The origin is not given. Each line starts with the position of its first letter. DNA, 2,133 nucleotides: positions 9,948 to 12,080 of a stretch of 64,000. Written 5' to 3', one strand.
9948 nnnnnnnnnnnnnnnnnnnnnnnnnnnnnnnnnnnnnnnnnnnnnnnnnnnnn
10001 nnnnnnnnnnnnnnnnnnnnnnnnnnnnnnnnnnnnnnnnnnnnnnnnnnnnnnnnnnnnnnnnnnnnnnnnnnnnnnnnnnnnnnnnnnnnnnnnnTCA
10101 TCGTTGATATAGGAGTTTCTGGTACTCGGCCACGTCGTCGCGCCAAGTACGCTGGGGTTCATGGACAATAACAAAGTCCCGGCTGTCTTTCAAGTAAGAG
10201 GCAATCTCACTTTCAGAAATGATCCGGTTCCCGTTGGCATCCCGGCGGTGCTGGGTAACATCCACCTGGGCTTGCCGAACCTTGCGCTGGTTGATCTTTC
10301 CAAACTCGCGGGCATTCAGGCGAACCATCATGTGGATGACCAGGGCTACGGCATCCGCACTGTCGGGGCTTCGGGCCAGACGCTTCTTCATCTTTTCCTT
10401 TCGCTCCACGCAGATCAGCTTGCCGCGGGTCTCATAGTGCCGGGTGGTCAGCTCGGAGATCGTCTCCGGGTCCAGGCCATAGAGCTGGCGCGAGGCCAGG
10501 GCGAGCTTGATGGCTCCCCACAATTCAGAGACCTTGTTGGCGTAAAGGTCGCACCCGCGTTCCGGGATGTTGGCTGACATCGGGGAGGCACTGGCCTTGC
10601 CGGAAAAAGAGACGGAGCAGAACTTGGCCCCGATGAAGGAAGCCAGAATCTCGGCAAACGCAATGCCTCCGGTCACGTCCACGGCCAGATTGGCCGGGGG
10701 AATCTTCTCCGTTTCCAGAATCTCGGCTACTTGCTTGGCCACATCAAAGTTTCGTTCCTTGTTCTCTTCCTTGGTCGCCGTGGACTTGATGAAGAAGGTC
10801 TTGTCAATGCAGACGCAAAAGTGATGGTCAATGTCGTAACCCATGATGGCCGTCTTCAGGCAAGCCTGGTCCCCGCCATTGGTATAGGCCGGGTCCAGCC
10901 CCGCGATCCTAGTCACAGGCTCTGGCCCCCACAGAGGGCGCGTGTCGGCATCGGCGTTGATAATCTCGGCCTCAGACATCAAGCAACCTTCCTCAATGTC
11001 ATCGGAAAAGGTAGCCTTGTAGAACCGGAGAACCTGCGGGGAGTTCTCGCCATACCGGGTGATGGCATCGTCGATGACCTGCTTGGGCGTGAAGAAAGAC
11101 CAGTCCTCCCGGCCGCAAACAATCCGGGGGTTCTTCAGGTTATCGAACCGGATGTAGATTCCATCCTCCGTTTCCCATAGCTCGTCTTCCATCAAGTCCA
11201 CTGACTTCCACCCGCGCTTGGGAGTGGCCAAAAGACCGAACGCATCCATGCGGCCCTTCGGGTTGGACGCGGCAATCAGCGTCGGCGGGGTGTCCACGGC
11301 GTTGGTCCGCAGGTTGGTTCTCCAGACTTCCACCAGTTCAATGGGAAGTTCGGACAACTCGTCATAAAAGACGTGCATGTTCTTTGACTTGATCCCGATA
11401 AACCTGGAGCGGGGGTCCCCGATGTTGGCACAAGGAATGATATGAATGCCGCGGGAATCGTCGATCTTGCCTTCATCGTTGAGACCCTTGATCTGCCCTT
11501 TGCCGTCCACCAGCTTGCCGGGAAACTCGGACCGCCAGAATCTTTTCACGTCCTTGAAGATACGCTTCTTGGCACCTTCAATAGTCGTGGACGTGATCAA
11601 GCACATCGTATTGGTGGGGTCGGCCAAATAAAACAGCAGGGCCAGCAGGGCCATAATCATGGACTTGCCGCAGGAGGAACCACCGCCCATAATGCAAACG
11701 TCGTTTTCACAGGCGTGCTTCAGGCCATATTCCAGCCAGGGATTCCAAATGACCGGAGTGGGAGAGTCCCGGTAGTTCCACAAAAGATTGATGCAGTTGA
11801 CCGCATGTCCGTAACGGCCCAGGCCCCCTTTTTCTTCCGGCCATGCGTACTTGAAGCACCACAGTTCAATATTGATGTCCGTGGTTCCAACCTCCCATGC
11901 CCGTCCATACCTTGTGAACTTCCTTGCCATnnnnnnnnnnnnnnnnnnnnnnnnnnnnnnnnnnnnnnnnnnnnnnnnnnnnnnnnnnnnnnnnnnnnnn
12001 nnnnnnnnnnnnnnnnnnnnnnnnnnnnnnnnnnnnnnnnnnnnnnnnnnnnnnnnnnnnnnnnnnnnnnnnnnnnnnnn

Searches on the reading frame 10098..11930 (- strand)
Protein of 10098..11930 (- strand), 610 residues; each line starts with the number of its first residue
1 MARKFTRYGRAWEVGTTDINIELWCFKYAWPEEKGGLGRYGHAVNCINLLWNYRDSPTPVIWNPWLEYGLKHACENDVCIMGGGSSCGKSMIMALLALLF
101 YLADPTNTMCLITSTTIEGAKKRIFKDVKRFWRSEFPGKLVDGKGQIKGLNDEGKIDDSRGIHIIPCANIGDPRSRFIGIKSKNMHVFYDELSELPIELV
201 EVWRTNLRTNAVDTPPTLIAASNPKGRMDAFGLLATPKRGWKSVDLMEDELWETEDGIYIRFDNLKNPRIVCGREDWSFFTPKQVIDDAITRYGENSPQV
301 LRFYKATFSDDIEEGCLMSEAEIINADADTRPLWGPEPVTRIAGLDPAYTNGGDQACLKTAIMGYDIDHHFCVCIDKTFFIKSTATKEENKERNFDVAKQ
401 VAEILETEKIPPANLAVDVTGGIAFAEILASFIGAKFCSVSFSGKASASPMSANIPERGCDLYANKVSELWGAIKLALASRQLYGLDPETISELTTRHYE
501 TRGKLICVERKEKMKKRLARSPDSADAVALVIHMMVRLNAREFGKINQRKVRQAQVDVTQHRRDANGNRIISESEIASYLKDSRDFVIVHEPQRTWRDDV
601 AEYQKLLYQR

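Call 12: search_protein_families(library=phrogs, proteins=[window:10098-11930:-])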
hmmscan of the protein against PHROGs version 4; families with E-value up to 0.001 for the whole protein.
window:10098-11930:- (610 aa): 1 family
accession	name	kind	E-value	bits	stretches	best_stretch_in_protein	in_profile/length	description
phrog_2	-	head and packaging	2.4e-19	70.6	1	60-554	262-610/807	terminase large subunit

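Call 52: search_dna_similar(query=window:10098-11930:-, collection=phages, mode=protein, max_rows=15)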
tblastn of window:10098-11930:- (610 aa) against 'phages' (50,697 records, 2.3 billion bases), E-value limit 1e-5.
No match.

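Call 88: list_cluster_members(proteins=[window:10098-11930:-, window:18516-20333:-, window:840-1451:-, window:21051-21701:-, window:3251-4486:-, window:4863-7184:-, window:31220-31741:+, window:57463-58185:-, window:14797-16005:-, window:13560-14693:-])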
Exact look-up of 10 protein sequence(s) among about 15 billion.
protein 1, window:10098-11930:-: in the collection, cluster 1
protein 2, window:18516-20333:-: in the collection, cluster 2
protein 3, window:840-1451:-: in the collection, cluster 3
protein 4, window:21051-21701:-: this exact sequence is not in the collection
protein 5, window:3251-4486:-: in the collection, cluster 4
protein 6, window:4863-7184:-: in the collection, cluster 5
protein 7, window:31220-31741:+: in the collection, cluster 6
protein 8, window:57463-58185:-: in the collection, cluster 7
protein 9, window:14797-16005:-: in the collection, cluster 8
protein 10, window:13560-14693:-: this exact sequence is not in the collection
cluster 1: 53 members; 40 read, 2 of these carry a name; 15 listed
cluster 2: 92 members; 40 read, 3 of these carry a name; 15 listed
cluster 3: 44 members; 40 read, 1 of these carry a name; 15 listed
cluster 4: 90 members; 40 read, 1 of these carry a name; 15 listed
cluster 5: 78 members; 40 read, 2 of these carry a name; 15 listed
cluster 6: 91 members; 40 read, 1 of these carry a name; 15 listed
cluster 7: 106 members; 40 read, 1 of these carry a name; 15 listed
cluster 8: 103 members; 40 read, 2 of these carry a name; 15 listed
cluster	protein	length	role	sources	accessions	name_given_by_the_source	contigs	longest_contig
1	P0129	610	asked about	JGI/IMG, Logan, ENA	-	hypothetical protein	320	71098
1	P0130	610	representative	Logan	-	-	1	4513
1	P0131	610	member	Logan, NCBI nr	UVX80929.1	MAG: Terminase [Bacteriophage sp.]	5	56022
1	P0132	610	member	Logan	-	-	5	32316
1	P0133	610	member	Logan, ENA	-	-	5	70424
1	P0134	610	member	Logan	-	-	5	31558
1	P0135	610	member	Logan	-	-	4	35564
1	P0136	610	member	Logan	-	-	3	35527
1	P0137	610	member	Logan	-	-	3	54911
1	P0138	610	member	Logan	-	-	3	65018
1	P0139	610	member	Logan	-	-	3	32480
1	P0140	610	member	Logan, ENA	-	-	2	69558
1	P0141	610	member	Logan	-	-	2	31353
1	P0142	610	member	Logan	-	-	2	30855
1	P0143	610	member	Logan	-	-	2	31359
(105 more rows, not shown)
